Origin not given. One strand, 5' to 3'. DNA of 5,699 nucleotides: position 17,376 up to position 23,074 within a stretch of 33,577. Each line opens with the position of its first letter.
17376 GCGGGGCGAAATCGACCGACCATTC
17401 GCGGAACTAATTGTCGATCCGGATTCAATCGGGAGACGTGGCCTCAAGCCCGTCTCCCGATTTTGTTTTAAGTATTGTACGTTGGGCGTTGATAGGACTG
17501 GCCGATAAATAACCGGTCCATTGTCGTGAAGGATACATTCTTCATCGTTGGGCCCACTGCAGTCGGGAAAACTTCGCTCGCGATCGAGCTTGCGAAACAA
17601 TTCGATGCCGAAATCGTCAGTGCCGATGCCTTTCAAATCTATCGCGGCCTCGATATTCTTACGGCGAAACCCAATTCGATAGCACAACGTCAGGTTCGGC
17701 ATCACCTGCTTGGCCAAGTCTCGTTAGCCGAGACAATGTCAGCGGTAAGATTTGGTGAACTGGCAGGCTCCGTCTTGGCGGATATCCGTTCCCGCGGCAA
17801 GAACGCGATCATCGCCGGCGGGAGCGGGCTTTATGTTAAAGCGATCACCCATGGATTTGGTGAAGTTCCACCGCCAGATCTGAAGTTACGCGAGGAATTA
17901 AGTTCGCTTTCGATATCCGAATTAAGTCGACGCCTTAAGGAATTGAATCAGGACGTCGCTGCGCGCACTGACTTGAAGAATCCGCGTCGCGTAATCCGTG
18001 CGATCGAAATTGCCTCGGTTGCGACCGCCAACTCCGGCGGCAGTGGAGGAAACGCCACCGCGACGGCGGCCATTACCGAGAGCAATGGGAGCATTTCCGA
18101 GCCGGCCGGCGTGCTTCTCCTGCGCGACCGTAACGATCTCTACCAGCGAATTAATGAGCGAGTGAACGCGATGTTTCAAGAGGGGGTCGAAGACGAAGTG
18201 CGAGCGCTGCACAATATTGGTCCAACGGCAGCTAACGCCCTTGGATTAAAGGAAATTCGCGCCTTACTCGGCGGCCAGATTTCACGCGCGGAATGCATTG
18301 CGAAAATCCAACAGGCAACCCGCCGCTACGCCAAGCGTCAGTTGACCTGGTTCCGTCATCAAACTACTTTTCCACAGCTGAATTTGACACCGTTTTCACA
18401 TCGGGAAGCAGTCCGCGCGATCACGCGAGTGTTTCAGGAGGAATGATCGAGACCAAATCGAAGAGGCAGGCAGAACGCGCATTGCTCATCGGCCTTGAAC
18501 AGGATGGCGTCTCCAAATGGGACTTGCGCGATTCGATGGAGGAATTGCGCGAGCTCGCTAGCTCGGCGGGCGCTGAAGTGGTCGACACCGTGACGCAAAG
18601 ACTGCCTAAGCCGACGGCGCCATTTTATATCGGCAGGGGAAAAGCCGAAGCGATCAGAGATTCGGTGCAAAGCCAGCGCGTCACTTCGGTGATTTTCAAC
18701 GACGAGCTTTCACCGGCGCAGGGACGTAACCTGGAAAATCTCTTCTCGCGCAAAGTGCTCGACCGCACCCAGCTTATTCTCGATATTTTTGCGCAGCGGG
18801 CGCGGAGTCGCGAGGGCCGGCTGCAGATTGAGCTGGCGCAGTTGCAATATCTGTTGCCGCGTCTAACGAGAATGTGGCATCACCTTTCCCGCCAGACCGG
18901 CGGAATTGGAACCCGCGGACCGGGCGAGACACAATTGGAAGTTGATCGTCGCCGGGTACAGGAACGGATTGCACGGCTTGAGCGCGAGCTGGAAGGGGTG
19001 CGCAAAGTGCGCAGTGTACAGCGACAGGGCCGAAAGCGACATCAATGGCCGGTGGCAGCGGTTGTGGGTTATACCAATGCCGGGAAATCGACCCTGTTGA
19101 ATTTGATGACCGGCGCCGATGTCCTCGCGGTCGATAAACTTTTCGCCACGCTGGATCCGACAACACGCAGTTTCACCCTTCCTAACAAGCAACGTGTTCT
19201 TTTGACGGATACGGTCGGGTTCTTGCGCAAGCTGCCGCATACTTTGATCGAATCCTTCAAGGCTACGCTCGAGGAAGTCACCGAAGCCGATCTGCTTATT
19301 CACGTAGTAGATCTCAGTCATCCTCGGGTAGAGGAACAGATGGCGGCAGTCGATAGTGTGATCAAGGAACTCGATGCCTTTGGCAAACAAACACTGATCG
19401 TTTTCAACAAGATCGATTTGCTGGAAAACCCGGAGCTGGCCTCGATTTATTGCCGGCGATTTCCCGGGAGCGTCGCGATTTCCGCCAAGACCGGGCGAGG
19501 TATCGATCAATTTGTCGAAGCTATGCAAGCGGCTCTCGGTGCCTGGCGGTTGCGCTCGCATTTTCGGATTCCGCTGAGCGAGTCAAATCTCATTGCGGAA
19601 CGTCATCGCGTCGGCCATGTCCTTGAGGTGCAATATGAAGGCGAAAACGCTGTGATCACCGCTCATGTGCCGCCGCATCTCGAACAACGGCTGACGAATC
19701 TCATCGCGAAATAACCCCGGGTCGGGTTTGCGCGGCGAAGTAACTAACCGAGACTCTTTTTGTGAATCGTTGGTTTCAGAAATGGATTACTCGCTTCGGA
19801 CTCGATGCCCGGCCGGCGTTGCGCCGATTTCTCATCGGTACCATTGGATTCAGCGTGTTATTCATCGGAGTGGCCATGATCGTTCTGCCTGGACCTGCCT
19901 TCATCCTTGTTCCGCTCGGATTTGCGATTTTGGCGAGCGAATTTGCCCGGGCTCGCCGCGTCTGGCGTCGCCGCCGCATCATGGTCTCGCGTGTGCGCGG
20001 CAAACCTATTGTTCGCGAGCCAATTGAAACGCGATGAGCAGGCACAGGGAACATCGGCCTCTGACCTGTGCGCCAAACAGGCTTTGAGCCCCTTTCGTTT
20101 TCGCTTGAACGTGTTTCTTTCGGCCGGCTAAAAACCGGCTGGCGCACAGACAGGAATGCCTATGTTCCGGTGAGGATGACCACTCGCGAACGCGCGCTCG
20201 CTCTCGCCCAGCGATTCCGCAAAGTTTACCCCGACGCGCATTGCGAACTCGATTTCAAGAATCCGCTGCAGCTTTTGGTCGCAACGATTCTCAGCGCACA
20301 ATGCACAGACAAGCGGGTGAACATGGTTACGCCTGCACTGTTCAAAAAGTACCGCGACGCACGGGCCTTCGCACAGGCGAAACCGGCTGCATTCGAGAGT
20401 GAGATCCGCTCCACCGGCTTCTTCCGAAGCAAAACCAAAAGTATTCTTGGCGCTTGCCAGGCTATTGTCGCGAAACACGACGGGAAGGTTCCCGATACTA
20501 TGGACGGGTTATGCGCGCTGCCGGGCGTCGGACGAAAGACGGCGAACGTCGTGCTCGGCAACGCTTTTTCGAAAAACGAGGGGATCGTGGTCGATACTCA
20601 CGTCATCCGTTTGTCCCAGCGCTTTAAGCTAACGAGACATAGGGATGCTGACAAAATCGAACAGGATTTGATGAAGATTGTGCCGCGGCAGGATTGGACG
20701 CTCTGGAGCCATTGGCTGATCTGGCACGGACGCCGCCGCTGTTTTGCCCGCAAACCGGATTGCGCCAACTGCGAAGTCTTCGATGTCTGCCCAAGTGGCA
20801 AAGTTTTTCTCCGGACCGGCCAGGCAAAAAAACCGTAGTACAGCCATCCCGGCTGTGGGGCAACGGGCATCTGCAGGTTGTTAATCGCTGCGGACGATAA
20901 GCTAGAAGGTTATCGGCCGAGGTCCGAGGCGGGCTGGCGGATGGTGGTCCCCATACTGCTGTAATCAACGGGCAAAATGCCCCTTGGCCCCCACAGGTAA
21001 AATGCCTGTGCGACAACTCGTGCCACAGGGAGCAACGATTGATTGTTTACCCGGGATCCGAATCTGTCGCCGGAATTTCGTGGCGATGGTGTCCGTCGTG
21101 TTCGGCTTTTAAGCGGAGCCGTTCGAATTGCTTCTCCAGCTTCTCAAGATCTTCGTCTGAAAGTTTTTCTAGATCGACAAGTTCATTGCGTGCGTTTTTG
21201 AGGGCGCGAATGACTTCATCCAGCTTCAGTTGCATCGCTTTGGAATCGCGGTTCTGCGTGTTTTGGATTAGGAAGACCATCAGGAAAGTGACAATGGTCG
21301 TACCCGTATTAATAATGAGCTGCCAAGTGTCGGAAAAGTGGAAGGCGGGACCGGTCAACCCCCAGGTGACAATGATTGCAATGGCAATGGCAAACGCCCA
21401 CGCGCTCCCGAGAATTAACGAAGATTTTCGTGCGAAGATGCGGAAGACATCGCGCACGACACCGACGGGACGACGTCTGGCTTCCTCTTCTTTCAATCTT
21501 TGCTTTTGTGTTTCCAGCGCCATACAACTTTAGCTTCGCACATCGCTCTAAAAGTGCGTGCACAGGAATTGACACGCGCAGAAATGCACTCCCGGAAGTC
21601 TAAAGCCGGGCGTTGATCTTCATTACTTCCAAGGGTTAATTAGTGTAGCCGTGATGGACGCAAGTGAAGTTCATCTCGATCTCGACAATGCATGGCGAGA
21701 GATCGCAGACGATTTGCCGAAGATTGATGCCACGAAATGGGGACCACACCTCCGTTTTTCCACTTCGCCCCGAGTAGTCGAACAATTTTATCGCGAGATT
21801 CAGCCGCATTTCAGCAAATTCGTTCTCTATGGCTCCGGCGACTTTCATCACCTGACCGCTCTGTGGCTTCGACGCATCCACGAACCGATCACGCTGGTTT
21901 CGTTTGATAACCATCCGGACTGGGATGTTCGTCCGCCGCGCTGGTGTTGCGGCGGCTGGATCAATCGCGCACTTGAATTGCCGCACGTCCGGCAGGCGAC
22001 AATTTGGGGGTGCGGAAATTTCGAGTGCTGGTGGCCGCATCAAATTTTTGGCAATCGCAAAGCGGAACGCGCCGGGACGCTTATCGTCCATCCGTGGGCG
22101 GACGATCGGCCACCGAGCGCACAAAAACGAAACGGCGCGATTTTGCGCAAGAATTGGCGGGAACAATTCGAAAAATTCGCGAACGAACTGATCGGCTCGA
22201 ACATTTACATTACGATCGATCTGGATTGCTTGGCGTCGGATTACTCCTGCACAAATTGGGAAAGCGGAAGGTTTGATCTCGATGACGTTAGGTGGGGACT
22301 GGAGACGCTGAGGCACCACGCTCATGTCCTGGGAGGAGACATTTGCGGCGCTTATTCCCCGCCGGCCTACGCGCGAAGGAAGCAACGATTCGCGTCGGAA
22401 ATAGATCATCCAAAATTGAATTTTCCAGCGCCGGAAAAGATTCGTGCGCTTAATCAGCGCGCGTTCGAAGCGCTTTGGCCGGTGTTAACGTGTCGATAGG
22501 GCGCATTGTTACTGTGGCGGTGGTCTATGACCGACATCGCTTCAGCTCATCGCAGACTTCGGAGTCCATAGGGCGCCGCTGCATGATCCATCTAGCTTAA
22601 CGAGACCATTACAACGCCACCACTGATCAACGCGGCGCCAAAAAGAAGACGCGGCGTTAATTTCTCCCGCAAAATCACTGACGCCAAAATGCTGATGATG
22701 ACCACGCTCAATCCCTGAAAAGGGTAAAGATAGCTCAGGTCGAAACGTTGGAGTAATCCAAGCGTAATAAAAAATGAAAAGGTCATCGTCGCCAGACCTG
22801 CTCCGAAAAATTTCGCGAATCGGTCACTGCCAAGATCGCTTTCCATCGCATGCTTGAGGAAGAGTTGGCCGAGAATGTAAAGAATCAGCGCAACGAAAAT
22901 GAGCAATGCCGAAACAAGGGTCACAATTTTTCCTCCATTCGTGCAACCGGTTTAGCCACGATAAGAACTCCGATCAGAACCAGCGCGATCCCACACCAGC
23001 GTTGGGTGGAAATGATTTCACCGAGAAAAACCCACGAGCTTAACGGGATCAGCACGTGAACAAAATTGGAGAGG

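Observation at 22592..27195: acpP followed by a tightly coupled operon of an MscS-like channel, two FemAB/BioF2-like GNAT paralogs and two ArnE/ArnF-sized half transporters: a candidate novel lipid or glycan modification-and-flip module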

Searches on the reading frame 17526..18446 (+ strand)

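Call 54: search_protein_families(library=pfam, proteins=[window:17526-18446:+], max_evalue=0.001)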
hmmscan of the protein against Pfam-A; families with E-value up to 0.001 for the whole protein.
window:17526-18446:+ (306 aa): 2 families
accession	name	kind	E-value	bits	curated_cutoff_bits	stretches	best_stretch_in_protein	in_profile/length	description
PF01715.23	IPPT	-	1e-65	222.2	23.6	1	37-279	1-243/243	IPP transferase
PF01745.22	IPT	-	6.1e-08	32.8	20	1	5-100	4-99/233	Isopentenyl transferase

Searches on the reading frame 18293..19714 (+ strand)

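Call 54: search_protein_families(library=pfam, proteins=[window:18293-19714:+], max_evalue=0.001)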
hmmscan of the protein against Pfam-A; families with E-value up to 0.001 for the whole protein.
window:18293-19714:+ (473 aa): 8 families
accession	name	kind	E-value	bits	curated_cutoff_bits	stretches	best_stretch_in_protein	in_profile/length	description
PF16360.10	GTP-bdg_M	-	1e-33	116.2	29.5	1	169-247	1-79/79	GTP-binding GTPase Middle Region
PF13167.11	GTP-bdg_N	-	1.1e-32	112.9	25.4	1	80-167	2-89/89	GTP-binding GTPase N-terminal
PF01926.29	MMR_HSR1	-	4.7e-21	75.5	21.9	1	255-373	2-113/113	50S ribosome-binding GTPase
PF00350.29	Dynamin_N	-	2.1e-07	31.6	27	1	256-290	2-36/168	Dynamin family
PF03193.22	RsgA_GTPase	-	1.5e-06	28.6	30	0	253-310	107-168/174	RsgA GTPase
PF16897.10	MMR_HSR1_Xtn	-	3e-05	24.4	35.2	1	366-415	57-104/106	C-terminal region of MMR_HSR1 domain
PF02421.24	FeoB_N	-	3.1e-05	24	27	1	255-381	3-122/156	Ferrous iron transport protein B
PF02492.25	cobW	-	0.00031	20.8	20.7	0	299-381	83-160/180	CobW/HypB/UreG, nucleotide-binding domain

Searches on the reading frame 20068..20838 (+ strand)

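Call 54: search_protein_families(library=pfam, proteins=[window:20068-20838:+], max_evalue=0.001)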
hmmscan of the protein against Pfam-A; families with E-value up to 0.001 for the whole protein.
window:20068-20838:+ (256 aa): 2 families
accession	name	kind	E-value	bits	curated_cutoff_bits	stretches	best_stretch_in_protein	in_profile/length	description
PF00730.31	HhH-GPD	-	2.3e-23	83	26.2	1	71-206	1-107/108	HhH-GPD superfamily base excision DNA repair protein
PF00633.29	HHH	-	6e-09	35.7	24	1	136-163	1-28/30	Helix-hairpin-helix motif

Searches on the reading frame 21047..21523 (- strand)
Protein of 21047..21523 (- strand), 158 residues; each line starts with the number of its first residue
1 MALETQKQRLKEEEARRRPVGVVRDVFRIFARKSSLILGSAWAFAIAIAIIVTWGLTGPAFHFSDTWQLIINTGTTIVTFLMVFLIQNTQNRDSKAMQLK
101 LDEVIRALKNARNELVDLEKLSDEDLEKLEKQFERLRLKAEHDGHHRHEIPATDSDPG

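Call 3: search_protein_families(library=pfam, proteins=[window:21047-21523:-], max_evalue=0.01)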
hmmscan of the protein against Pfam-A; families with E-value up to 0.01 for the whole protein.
window:21047-21523:- (158 aa): 2 families
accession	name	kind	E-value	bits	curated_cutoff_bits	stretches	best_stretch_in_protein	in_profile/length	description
PF04120.17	Iron_permease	-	2.6e-52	176.4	25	1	27-148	1-122/128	Low affinity iron permease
PF04246.17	RseC_MucC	-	0.0082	16.5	24.4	1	28-95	55-123/130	Positive regulator of sigma(E), RseC/MucC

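Call 4: search_protein_families(library=ncbifam, proteins=[window:21047-21523:-], max_evalue=0.01)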
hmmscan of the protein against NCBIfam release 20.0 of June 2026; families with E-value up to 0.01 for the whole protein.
window:21047-21523:- (158 aa): 1 family
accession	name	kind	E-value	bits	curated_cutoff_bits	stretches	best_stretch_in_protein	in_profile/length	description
NF008672.1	PRK11677.1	equivalog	0.0036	17.2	150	1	74-136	13-73/133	Z-ring associated protein ZapG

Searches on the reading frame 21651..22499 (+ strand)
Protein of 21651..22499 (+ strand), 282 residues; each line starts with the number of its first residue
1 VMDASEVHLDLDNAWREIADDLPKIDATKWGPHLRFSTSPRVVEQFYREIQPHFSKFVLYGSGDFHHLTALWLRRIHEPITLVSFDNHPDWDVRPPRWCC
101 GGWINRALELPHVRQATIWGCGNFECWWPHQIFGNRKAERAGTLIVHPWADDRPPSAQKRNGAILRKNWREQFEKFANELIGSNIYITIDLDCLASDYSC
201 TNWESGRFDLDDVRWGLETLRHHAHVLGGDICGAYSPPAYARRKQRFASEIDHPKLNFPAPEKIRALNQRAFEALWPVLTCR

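Call 3: search_protein_families(library=pfam, proteins=[window:21651-22499:+], max_evalue=0.01)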
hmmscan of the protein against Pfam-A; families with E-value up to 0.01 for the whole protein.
window:21651-22499:+ (282 aa): 1 family
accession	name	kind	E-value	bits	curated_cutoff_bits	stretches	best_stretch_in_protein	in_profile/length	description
PF00491.26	Arginase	-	0.0044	17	22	0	168-199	186-219/280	Arginase family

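Call 4: search_protein_families(library=ncbifam, proteins=[window:21651-22499:+], max_evalue=0.01)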
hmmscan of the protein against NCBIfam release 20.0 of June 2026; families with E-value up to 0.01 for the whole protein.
window:21651-22499:+ (282 aa): 0 families

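Call 52: search_solved_structures(query=window:21651-22499:+, max_evalue=10, show_alignments=2)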
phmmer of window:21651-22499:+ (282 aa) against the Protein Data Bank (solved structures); distinct sequences matched with E-value up to 10: 4.
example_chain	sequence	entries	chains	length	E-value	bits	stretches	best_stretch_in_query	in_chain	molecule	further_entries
3lhl_A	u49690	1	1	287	0.081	15.1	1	171-196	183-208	Putative agmatinase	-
7qng_A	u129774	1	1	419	2.1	10.5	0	211-257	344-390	Tapasin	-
9rcv_B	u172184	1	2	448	3.8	9.6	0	211-257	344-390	Tapasin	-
3f8u_B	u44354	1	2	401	5.2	9.2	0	211-256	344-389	Tapasin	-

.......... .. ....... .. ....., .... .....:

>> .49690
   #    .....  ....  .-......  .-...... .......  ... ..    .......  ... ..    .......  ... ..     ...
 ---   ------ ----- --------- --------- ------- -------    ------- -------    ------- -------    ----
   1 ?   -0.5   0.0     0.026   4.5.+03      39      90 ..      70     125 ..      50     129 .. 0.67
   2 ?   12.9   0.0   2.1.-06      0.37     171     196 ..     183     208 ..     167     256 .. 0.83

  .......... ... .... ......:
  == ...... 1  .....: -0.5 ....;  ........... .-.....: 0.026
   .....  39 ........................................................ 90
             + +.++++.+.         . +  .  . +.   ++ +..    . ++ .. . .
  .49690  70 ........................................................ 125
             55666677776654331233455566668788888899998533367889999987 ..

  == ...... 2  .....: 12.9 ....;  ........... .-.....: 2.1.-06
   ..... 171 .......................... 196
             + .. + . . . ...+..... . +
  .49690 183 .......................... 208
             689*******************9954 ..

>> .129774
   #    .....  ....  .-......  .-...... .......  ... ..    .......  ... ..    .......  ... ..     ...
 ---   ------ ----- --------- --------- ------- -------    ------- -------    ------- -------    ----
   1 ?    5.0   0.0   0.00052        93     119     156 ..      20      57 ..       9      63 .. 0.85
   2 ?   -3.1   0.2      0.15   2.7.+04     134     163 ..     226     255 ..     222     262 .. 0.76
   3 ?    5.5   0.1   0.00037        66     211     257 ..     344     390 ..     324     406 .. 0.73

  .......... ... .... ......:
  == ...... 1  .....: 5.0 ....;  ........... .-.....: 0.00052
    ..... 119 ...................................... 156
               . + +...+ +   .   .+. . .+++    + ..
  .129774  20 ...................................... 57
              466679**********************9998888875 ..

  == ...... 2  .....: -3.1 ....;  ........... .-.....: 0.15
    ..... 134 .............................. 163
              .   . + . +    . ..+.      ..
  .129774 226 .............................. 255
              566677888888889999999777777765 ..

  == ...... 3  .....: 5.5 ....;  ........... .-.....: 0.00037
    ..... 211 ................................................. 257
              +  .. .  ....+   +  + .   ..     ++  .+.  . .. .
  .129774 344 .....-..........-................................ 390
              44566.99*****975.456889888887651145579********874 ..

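Call 73: search_solved_structures(query=A6, max_evalue=1, show_alignments=3)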
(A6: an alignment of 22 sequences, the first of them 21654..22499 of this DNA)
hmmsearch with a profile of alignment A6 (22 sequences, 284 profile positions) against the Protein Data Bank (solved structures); distinct sequences matched with E-value up to 1: 6.
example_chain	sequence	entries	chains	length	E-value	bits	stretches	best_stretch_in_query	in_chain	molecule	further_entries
6vsu_A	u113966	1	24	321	0.0033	19.6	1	184-233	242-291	Arginase 1, mitochondrial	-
6vss_A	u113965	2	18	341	0.0047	19.1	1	184-233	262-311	Arginase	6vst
3lhl_A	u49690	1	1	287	0.0088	18.2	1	172-233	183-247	Putative agmatinase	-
4dz4_A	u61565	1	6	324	0.62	12.2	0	144-198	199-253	Agmatinase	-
3wbw_A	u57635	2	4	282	0.91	11.6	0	108-172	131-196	Putative 2,5-diketo-D-gluconic acid reductase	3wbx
3wby_A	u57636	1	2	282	0.92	11.6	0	108-172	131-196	Putative 2,5-diketo-D-gluconic acid reductase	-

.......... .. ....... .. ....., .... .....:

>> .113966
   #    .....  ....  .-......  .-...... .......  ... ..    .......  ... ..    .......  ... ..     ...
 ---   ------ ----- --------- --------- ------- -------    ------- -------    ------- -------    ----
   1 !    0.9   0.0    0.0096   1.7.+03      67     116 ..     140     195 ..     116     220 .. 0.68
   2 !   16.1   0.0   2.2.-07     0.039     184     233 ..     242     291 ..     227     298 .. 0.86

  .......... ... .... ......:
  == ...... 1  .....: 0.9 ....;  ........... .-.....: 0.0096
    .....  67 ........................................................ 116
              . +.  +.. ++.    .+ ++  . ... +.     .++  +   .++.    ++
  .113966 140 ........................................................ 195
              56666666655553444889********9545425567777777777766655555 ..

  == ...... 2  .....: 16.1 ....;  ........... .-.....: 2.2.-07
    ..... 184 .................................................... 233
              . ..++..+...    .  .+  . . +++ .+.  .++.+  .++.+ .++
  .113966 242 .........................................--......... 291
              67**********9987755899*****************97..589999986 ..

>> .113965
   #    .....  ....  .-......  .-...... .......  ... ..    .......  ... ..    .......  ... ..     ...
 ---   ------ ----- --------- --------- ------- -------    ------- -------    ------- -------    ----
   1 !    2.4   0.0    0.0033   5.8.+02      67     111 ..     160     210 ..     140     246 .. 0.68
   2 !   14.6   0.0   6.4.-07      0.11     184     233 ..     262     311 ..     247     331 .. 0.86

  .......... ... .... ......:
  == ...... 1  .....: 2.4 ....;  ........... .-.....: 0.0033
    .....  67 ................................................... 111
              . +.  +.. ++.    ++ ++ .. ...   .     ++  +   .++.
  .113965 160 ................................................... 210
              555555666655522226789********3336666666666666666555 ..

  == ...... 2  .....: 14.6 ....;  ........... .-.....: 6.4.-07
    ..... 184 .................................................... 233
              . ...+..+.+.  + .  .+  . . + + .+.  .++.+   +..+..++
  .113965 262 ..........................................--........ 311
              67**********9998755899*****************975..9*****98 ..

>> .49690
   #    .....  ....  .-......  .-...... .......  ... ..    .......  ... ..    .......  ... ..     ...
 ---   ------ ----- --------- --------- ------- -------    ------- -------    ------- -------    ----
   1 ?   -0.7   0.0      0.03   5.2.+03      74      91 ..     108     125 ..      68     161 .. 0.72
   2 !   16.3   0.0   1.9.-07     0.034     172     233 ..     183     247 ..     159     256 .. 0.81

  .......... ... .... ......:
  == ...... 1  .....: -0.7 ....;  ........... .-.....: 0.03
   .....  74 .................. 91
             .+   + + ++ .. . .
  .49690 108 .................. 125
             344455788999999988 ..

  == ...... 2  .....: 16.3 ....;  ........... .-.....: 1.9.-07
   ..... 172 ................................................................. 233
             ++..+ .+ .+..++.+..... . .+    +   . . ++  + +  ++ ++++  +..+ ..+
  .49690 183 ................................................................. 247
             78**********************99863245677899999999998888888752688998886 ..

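Call 82: predict_structure(protein=window:21654-22499:+)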
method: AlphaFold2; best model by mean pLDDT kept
length: 281 residues; sequences in the alignment: 1
mean_pLDDT: 40.2   pTM: 0.36
mean pLDDT of the five models: 40.2, 38.1, 35.7, 32.6, 28.8
residues with pLDDT >= 90: 0; 70-90: 0; 50-70: 50; < 50: 231
segments of 3 or more residues with pLDDT < 50: 1-43, 52-166, 181-207, 225-259, 262-264, 277-281
pLDDT, mean of each block of 10 residues (from residue 1): 34 39 37 38 51 41 32 32 31 31 41 37 29 33 36 39 47 54 42 36 41 60 49 38 35 39 51 51 40
secondary structure, 60 per line:
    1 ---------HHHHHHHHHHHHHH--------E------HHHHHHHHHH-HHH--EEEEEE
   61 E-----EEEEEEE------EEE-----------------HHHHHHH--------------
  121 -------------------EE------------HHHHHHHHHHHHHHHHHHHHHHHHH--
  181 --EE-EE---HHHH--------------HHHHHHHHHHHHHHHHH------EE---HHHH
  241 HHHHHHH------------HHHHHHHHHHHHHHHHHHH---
elements in order: H10-23 H39-48 E55-61 E67-73 E80-82 H100-106 H154-178 H191-194 H209-225 H237-247 H260-278

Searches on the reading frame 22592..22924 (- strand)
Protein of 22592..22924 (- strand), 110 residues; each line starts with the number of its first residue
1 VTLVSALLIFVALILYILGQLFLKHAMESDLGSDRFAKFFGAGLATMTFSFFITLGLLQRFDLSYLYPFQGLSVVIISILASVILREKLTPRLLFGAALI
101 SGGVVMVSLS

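Call 3: search_protein_families(library=pfam, proteins=[window:22592-22924:-], max_evalue=0.01)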
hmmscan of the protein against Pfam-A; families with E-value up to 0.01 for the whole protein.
window:22592-22924:- (110 aa): 1 family
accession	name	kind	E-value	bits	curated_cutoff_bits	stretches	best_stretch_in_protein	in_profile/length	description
PF00892.27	EamA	-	2.8e-08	34.6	28.2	1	4-108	33-134/135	EamA-like transporter family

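Call 4: search_protein_families(library=ncbifam, proteins=[window:22592-22924:-], max_evalue=0.01)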
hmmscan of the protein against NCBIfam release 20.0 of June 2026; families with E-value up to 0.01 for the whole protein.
window:22592-22924:- (110 aa): 2 families
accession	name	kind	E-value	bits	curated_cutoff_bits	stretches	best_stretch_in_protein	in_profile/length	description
NF011625.2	PRK15051.1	equivalog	3.4e-08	33.7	92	1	7-107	4-107/111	4-amino-4-deoxy-L-arabinose-phosphoundecaprenol flippase subunit ArnE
NF051481.1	EbrA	exception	0.0036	17.6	160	1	33-108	25-103/104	SMR family multidrug efflux transporter EbrA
